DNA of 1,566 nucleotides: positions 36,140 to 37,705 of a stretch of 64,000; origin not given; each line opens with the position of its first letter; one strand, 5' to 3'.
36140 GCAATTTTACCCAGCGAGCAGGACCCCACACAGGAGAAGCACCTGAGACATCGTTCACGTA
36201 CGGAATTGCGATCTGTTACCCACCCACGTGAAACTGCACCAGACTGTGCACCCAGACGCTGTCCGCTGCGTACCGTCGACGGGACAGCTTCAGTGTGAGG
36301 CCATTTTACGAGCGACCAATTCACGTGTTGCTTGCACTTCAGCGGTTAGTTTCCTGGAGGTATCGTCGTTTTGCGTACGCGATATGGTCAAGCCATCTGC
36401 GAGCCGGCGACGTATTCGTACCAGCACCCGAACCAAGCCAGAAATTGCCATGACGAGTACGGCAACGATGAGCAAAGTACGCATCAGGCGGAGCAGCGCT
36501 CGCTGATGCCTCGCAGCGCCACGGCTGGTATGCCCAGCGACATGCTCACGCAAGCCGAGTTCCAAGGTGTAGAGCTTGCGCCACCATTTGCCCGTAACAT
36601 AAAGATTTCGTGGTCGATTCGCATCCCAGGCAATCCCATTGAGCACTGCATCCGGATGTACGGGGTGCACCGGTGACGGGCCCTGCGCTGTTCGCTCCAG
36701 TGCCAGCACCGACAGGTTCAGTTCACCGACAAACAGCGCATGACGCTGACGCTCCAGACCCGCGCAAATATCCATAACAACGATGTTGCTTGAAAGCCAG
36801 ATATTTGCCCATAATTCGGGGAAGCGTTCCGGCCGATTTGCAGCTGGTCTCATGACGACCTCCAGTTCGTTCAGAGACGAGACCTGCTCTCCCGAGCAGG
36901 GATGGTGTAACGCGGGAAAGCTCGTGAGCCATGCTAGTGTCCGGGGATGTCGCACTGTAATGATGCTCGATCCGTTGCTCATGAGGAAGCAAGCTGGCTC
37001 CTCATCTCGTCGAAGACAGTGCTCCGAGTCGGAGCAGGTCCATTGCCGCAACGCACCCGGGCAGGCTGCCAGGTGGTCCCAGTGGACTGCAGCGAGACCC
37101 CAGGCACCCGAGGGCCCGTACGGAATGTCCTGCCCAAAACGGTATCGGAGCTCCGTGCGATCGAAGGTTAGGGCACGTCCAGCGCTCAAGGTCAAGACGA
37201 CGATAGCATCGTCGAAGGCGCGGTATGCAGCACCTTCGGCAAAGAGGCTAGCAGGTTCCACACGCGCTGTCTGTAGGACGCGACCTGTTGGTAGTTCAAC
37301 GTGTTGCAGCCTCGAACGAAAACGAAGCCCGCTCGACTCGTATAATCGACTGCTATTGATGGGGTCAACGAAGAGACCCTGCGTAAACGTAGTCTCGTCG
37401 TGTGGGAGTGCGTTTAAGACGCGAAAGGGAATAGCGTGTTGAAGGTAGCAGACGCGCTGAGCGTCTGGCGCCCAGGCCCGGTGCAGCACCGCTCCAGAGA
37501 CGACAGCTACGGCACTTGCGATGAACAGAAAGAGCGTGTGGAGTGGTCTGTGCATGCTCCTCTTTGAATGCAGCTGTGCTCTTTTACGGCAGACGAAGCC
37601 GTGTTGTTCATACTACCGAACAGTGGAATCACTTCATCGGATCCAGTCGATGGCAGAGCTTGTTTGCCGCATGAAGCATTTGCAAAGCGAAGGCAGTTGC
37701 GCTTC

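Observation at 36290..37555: Membrane-anchored plant-type glutaminyl cyclase (signal peptide, propeller, C-terminal TM helix, basic tail)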

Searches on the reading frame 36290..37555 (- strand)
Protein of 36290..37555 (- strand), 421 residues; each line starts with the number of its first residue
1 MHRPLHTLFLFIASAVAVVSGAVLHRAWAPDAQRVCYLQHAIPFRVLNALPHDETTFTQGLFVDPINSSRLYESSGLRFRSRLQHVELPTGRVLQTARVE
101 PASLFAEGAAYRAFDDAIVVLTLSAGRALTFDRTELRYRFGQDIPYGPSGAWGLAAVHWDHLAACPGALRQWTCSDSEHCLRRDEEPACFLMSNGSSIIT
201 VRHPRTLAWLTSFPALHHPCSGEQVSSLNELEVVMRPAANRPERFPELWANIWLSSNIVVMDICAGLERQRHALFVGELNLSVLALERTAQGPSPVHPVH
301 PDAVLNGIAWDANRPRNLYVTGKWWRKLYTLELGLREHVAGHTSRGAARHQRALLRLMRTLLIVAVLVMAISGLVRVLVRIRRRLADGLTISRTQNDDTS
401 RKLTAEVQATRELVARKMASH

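Call 4: search_protein_families(library=pfam, proteins=[window:36290-37555:-], max_evalue=0.01)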
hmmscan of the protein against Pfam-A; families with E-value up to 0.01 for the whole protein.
window:36290-37555:- (421 aa): 2 families
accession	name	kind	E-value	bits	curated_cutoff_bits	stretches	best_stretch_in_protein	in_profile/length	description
PF05096.18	Glu_cyclase_2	-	4.8e-37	128.2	22.3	2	38-156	21-130/249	Glutamine cyclotransferase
PF14358.11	DUF4405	-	0.0027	18.7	26.7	0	7-30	3-26/66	Domain of unknown function (DUF4405)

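Call 6: find_homologous_proteins(query=window:36290-37555:-)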
Query window:36290-37555:- (421 aa): 33 proteins with E <= 0.001 among 8000 candidates.
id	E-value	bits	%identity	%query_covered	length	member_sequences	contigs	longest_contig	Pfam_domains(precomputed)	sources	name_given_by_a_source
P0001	1.6e-277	938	98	100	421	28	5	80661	PF05096.19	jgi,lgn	-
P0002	1.2e-140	487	57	98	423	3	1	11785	PF05096.19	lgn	-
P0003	7.2e-65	238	46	68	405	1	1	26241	PF05096.19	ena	-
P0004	2.7e-63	233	45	68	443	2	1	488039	PF05096.19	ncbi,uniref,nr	ncbi:hypothetical protein CDCA_CDCA08G2295 [Cyanidium caldarium]|uniref:Uncharacterized protein n=1 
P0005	5.1e-21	93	34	69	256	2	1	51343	PF05096.19,PF21959.3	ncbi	-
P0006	1.5e-17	82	32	69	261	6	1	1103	PF05096.19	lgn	-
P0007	1.5e-17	82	33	70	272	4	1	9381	PF05096.19,PF21959.3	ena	-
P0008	3.3e-17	81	31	69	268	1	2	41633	PF05096.19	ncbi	-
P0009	1.3e-16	79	34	69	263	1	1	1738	PF05096.19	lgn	-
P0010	4.9e-16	77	30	80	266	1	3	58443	PF05096.19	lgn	-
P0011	1.1e-15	76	29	80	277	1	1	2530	PF05096.19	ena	-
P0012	9.2e-15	73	29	70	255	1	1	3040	PF05096.19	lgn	-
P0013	1.6e-14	72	30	68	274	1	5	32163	PF05096.19,PF21959.3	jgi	jgi:glutaminyl-peptide cyclotransferase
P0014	2.3e-14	71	31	70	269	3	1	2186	PF05096.19,PF21959.3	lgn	-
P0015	4.5e-14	70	31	69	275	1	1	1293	PF05096.19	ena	-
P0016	2.0e-13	68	32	69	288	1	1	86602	PF05096.19,PF21959.3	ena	-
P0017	2.2e-13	68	33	69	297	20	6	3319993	PF05096.19,PF21959.3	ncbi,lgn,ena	-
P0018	2.3e-13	68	32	69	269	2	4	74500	PF05096.19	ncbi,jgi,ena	-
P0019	1.5e-12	65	28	69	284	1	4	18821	PF05096.19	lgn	-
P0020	1.7e-12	65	29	77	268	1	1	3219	PF05096.19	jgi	jgi:glutaminyl-peptide cyclotransferase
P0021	1.2e-11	62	28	69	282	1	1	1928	PF05096.19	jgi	jgi:glutamine cyclotransferase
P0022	2.0e-11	62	28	69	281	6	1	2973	PF05096.19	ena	-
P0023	6.3e-11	60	31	70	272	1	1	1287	PF05096.19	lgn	-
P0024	2.6e-10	58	31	66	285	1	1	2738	PF05096.19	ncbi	-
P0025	3.1e-10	58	27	69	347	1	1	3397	PF05096.19,PF17957.8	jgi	jgi:glutamine cyclotransferase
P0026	9.9e-10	56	27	73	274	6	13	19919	PF05096.19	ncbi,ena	-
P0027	8.8e-9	53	29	69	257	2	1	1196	PF05096.19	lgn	-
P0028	4.3e-8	51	30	68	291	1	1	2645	PF05096.19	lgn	-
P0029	5.5e-8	50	32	69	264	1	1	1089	PF05096.19,PF21959.3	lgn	-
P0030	6.6e-8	50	26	79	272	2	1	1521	PF05096.19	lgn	-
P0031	8.8e-8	50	28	68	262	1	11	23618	PF05096.19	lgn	-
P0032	4.9e-6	44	25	76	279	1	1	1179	PF05096.19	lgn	-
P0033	2.7e-4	38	27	69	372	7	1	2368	PF05096.19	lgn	-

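Call 10: search_solved_structures(query=window:36290-37555:-, show_alignments=2)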
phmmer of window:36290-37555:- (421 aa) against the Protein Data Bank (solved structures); distinct sequences matched with E-value up to 0.001: 4.
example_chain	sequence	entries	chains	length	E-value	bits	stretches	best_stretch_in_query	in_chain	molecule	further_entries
3mbr_X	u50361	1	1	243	4.4e-18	68.7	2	44-139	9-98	Glutamine cyclotransferase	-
3nol_A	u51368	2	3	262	5.7e-16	61.7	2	190-342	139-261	Glutamine cyclotransferase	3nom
2faw_A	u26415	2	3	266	3.1e-13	52.7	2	45-111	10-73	glutamine cyclotransferase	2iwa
3nok_A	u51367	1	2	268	1.7e-05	27.2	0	194-334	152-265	Glutaminyl Cyclase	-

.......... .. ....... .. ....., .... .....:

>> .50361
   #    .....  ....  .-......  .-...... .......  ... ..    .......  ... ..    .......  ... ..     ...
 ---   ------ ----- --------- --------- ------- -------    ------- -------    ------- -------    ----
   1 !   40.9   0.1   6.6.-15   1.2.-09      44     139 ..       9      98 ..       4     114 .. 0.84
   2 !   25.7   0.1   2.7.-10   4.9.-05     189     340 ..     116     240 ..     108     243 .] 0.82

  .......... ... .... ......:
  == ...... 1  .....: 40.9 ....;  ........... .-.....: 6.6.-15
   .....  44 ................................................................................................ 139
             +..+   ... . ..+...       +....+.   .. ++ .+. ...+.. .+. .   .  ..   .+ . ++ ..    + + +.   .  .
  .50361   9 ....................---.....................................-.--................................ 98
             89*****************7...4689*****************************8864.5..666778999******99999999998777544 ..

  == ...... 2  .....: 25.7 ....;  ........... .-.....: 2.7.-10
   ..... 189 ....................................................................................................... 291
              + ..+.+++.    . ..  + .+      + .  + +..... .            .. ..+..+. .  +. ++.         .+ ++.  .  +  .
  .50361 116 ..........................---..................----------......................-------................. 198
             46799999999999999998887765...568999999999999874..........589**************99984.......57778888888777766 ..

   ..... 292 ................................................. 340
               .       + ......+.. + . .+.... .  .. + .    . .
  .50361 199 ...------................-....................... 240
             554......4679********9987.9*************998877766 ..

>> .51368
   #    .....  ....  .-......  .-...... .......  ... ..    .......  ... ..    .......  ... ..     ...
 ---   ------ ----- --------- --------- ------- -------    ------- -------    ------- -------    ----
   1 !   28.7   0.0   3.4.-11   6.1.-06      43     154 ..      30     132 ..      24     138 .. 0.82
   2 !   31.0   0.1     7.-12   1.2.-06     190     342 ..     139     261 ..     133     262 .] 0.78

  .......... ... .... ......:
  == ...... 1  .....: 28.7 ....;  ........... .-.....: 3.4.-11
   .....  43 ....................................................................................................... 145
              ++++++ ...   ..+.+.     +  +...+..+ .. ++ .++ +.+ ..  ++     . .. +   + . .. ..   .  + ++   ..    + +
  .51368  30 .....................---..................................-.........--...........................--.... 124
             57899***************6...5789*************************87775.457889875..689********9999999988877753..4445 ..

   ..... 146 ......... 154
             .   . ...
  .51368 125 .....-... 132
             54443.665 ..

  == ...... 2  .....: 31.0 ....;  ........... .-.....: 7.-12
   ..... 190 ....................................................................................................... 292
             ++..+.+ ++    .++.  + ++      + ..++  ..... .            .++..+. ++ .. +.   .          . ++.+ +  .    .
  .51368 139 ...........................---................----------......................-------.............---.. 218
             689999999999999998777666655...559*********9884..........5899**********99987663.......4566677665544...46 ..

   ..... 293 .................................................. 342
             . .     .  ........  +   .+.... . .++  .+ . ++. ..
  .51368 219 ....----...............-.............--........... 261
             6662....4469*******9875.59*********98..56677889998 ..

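Call 11: find_encoding_contigs(protein=P0001, flank=10000, max_places=4)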
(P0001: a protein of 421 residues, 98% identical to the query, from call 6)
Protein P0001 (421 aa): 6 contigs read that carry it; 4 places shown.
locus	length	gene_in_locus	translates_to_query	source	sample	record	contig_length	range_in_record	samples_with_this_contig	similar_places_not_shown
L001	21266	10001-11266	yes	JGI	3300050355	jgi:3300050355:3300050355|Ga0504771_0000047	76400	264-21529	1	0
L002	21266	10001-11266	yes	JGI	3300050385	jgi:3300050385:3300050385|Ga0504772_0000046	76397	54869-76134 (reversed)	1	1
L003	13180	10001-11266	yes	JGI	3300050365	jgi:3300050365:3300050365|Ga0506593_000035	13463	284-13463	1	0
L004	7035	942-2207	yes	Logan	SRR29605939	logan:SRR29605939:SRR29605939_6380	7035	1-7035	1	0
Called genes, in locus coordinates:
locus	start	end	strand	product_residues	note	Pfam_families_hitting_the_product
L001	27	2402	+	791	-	PF17958:EF-hand_13, PF13499:EF-hand_7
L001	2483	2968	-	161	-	-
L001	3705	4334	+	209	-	-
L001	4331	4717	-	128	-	-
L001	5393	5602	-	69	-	-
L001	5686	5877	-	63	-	-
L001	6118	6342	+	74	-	-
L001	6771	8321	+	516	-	PF02881:SRP54_N, PF00448:SRP54, PF02978:SRP_SPB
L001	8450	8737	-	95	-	-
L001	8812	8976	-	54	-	-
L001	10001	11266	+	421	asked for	PF05096:Glu_cyclase_2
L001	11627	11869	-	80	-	-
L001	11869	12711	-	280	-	PF13911:AhpC-TSA_2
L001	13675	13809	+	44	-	-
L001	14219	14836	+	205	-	-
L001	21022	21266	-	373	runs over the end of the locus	PF05096:Glu_cyclase_2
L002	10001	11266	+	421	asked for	PF05096:Glu_cyclase_2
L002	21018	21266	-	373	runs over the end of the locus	PF05096:Glu_cyclase_2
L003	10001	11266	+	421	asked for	PF05096:Glu_cyclase_2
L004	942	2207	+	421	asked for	PF05096:Glu_cyclase_2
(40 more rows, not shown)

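Call 24: find_encoding_contigs(protein=P0002, flank=10000, max_places=3)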
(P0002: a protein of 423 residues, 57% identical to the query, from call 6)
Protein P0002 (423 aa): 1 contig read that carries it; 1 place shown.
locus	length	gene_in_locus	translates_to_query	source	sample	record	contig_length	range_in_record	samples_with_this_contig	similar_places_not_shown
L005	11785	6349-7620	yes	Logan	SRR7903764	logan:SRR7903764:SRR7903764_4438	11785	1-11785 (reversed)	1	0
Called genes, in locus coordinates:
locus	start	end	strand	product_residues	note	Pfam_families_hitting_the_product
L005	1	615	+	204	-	?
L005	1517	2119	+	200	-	-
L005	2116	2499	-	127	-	-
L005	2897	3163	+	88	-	-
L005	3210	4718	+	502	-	PF02881:SRP54_N, PF00448:SRP54, PF02978:SRP_SPB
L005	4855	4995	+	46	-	-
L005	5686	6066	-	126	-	-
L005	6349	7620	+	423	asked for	PF05096:Glu_cyclase_2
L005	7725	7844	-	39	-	-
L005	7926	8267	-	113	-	-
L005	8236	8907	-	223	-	PF13911:AhpC-TSA_2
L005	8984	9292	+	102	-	-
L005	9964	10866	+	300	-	PF00227:Proteasome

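Call 25: find_encoding_contigs(protein=P0004, flank=10000, max_places=3)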
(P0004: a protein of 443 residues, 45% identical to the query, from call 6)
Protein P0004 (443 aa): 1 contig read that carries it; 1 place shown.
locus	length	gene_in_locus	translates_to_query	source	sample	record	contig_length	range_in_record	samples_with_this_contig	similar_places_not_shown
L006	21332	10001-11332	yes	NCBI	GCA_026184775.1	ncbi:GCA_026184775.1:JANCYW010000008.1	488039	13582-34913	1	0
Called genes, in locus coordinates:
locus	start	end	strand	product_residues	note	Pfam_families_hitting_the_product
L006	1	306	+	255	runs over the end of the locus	PF14693:Ribosomal_TL5_C (faint)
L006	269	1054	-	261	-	-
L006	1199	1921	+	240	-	PF01951:Archease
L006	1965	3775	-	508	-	PF00400:WD40 (faint)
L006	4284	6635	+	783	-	PF17958:EF-hand_13, PF13499:EF-hand_7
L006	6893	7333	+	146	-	-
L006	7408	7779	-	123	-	-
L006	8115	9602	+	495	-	PF02881:SRP54_N, PF00448:SRP54, PF02978:SRP_SPB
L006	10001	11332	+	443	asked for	PF05096:Glu_cyclase_2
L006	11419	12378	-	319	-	PF13911:AhpC-TSA_2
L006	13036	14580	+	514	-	PF01370:Epimerase, PF16363:GDP_Man_Dehyd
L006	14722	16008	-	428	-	PF03595:SLAC1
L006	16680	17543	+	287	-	PF00227:Proteasome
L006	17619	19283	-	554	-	PF00892:EamA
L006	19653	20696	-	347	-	PF05096:Glu_cyclase_2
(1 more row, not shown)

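Call 32: predict_structure(alignment_id=A2)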
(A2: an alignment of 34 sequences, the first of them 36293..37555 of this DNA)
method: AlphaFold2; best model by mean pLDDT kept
length: 421 residues; sequences in the alignment: 34
mean_pLDDT: 88.3   pTM: 0.75
mean pLDDT of the five models: 88.3, 88.1, 88.1, 86.5, 84.3
residues with pLDDT >= 90: 258; 70-90: 122; 50-70: 32; < 50: 9
segments of 3 or more residues with pLDDT < 50: 338-344
pLDDT, mean of each block of 10 residues (from residue 1): 70 86 70 88 94 96 96 96 98 97 96 96 96 97 92 95 87 73 86 98 95 97 97 85 85 96 96 96 89 88 94 91 96 68 56 85 91 92 83 63 77 82 65
secondary structure, 60 per line:
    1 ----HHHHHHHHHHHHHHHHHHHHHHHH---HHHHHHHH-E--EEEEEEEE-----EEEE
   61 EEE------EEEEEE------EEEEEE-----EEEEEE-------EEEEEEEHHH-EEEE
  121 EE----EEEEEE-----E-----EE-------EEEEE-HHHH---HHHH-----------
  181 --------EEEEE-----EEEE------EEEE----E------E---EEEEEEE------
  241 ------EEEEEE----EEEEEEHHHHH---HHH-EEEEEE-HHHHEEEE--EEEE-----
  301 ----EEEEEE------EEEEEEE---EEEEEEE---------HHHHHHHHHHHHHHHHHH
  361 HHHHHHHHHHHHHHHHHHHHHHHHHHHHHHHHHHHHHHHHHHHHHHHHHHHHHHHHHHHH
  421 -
elements in order: H5-28 H32-39 E44-51 E57-63 E70-75 E82-87 E93-98 E106-112 E117-122 E127-132 E153-157 H159-162 H166-169 E189-193 E199-202 E209-212 E228-234 E247-252 E257-262 H263-267 E275-280 H282-285 E286-289 E292-295 E305-310 E317-323 E327-333 H343-420

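Call 34: search_protein_representatives(alignment_id=A3)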
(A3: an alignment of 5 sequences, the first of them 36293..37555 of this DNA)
Query: 5 sequences, 421 profile positions. Proteins with E-value up to 0.001 (for the whole library): 4825; up to 1e-10: 2447; up to 1e-30: 8. The best 150 are listed.
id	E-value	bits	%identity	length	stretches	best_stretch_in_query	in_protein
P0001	9.8e-239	808.8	-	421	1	1-421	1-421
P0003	3.2e-190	649.0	-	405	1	30-406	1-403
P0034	1.4e-73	264.7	-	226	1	192-385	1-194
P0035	7.5e-69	249.2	-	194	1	267-421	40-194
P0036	1.8e-36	142.5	-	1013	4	38-154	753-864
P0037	7.1e-32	127.4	-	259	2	38-156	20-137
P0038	1.3e-31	126.4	-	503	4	44-154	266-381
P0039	2.6e-31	125.5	-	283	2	41-154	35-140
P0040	1.2e-30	123.3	-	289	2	9-155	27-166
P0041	2.0e-30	122.6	-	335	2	38-155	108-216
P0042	2.3e-30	122.4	-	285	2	43-155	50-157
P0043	3.1e-30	122.0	-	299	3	28-155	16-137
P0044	3.4e-30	121.8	-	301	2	44-155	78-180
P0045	2.2e-29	119.1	-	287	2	42-155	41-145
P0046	2.3e-29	119.1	-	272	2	44-155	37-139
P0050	8.0e-29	117.3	-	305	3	40-155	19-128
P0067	1.7e-27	112.9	-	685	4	188-331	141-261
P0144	1.4e-24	103.3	-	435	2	38-154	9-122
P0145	1.4e-24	103.3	-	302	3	44-155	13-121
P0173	7.8e-24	100.9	-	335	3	10-155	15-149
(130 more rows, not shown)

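Call 36: fold_search(model_id=the predicted structure, library=pdb)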
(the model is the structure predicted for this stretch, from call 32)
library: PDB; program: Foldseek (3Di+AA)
matches with E <= 10: 1765; with E <= 0.001: 1190
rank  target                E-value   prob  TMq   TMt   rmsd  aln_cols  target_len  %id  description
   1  3mbr                  2.0e-22  1.00  0.50  0.87   4.1       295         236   30  Crystal Structure of the Glutaminyl Cyclase from Xanthomonas campestris (released 2010-06-30)
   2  3nol                  5.7e-21  1.00  0.50  0.87   3.7       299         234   26  Crystal structure of Zymomonas mobilis Glutaminyl Cyclase (trigonal form) (released 2010-11-03)
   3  2iwa                  1.4e-20  1.00  0.52  0.85   2.8       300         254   25  Unbound glutaminyl cyclotransferase from Carica papaya. (released 2006-07-04)
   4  2faw_A                7.0e-19  1.00  0.50  0.83   2.7       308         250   24  crystal structure of papaya glutaminyl cyclase (released 2006-10-03)
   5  3nok_A                2.6e-17  1.00  0.48  0.84   3.3       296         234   23  Crystal structure of Myxococcus xanthus Glutaminyl Cyclase (released 2010-11-03)
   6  3nok_B                1.8e-16  1.00  0.48  0.85   4.3       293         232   22  Crystal structure of Myxococcus xanthus Glutaminyl Cyclase (released 2010-11-03)
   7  5yzg_s                2.9e-11  1.00  0.35  0.39  39.5       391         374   12  The Cryo-EM Structure of Human Catalytic Step I Spliceosome (C complex) at 4.1 angstrom resolution (released 2018-08-08)
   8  4lg8                  1.2e-10  1.00  0.35  0.45  10.7       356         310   12  Crystal structure of PRPF19 WD40 repeats (released 2013-08-07)
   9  6d69                  5.9e-10  1.00  0.39  0.53   7.9       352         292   11  Crystal Structure of the NHL Repeat Region of D. melanogaster Thin (released 2019-04-24)
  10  8gdz_B                6.9e-10  1.00  0.33  0.40  17.4       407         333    9  CryoEM structure of beta-2-adrenergic receptor in complex with nucleotide-free Gs heterotrimer (#1 of 20) (released 2024-03-06)
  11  9dtr_J                1.3e-09  1.00  0.37  0.40   9.0       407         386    9  Structure of the yeast post-catalytic P complex spliceosome at 2.3 Angstrom resolution (released 2024-12-25)
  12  8emw_B                1.3e-09  1.00  0.34  0.42  16.0       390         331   12  Phospholipase C beta 3 (PLCb3) in complex with Gbg on liposomes (released 2023-05-24)
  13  7dvq_T                1.6e-09  1.00  0.36  0.46   8.7       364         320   10  Cryo-EM Structure of the Activated Human Minor Spliceosome (minor Bact Complex) (released 2021-03-31)
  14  6ff4_D                1.7e-09  1.00  0.36  0.45   9.1       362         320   10  human Bact spliceosome core structure (released 2018-08-29)
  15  7rmg_B                1.7e-09  1.00  0.35  0.43  10.9       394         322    9  Substance P bound to active human neurokinin 1 receptor in complex with miniGs/q70 (released 2021-11-03)
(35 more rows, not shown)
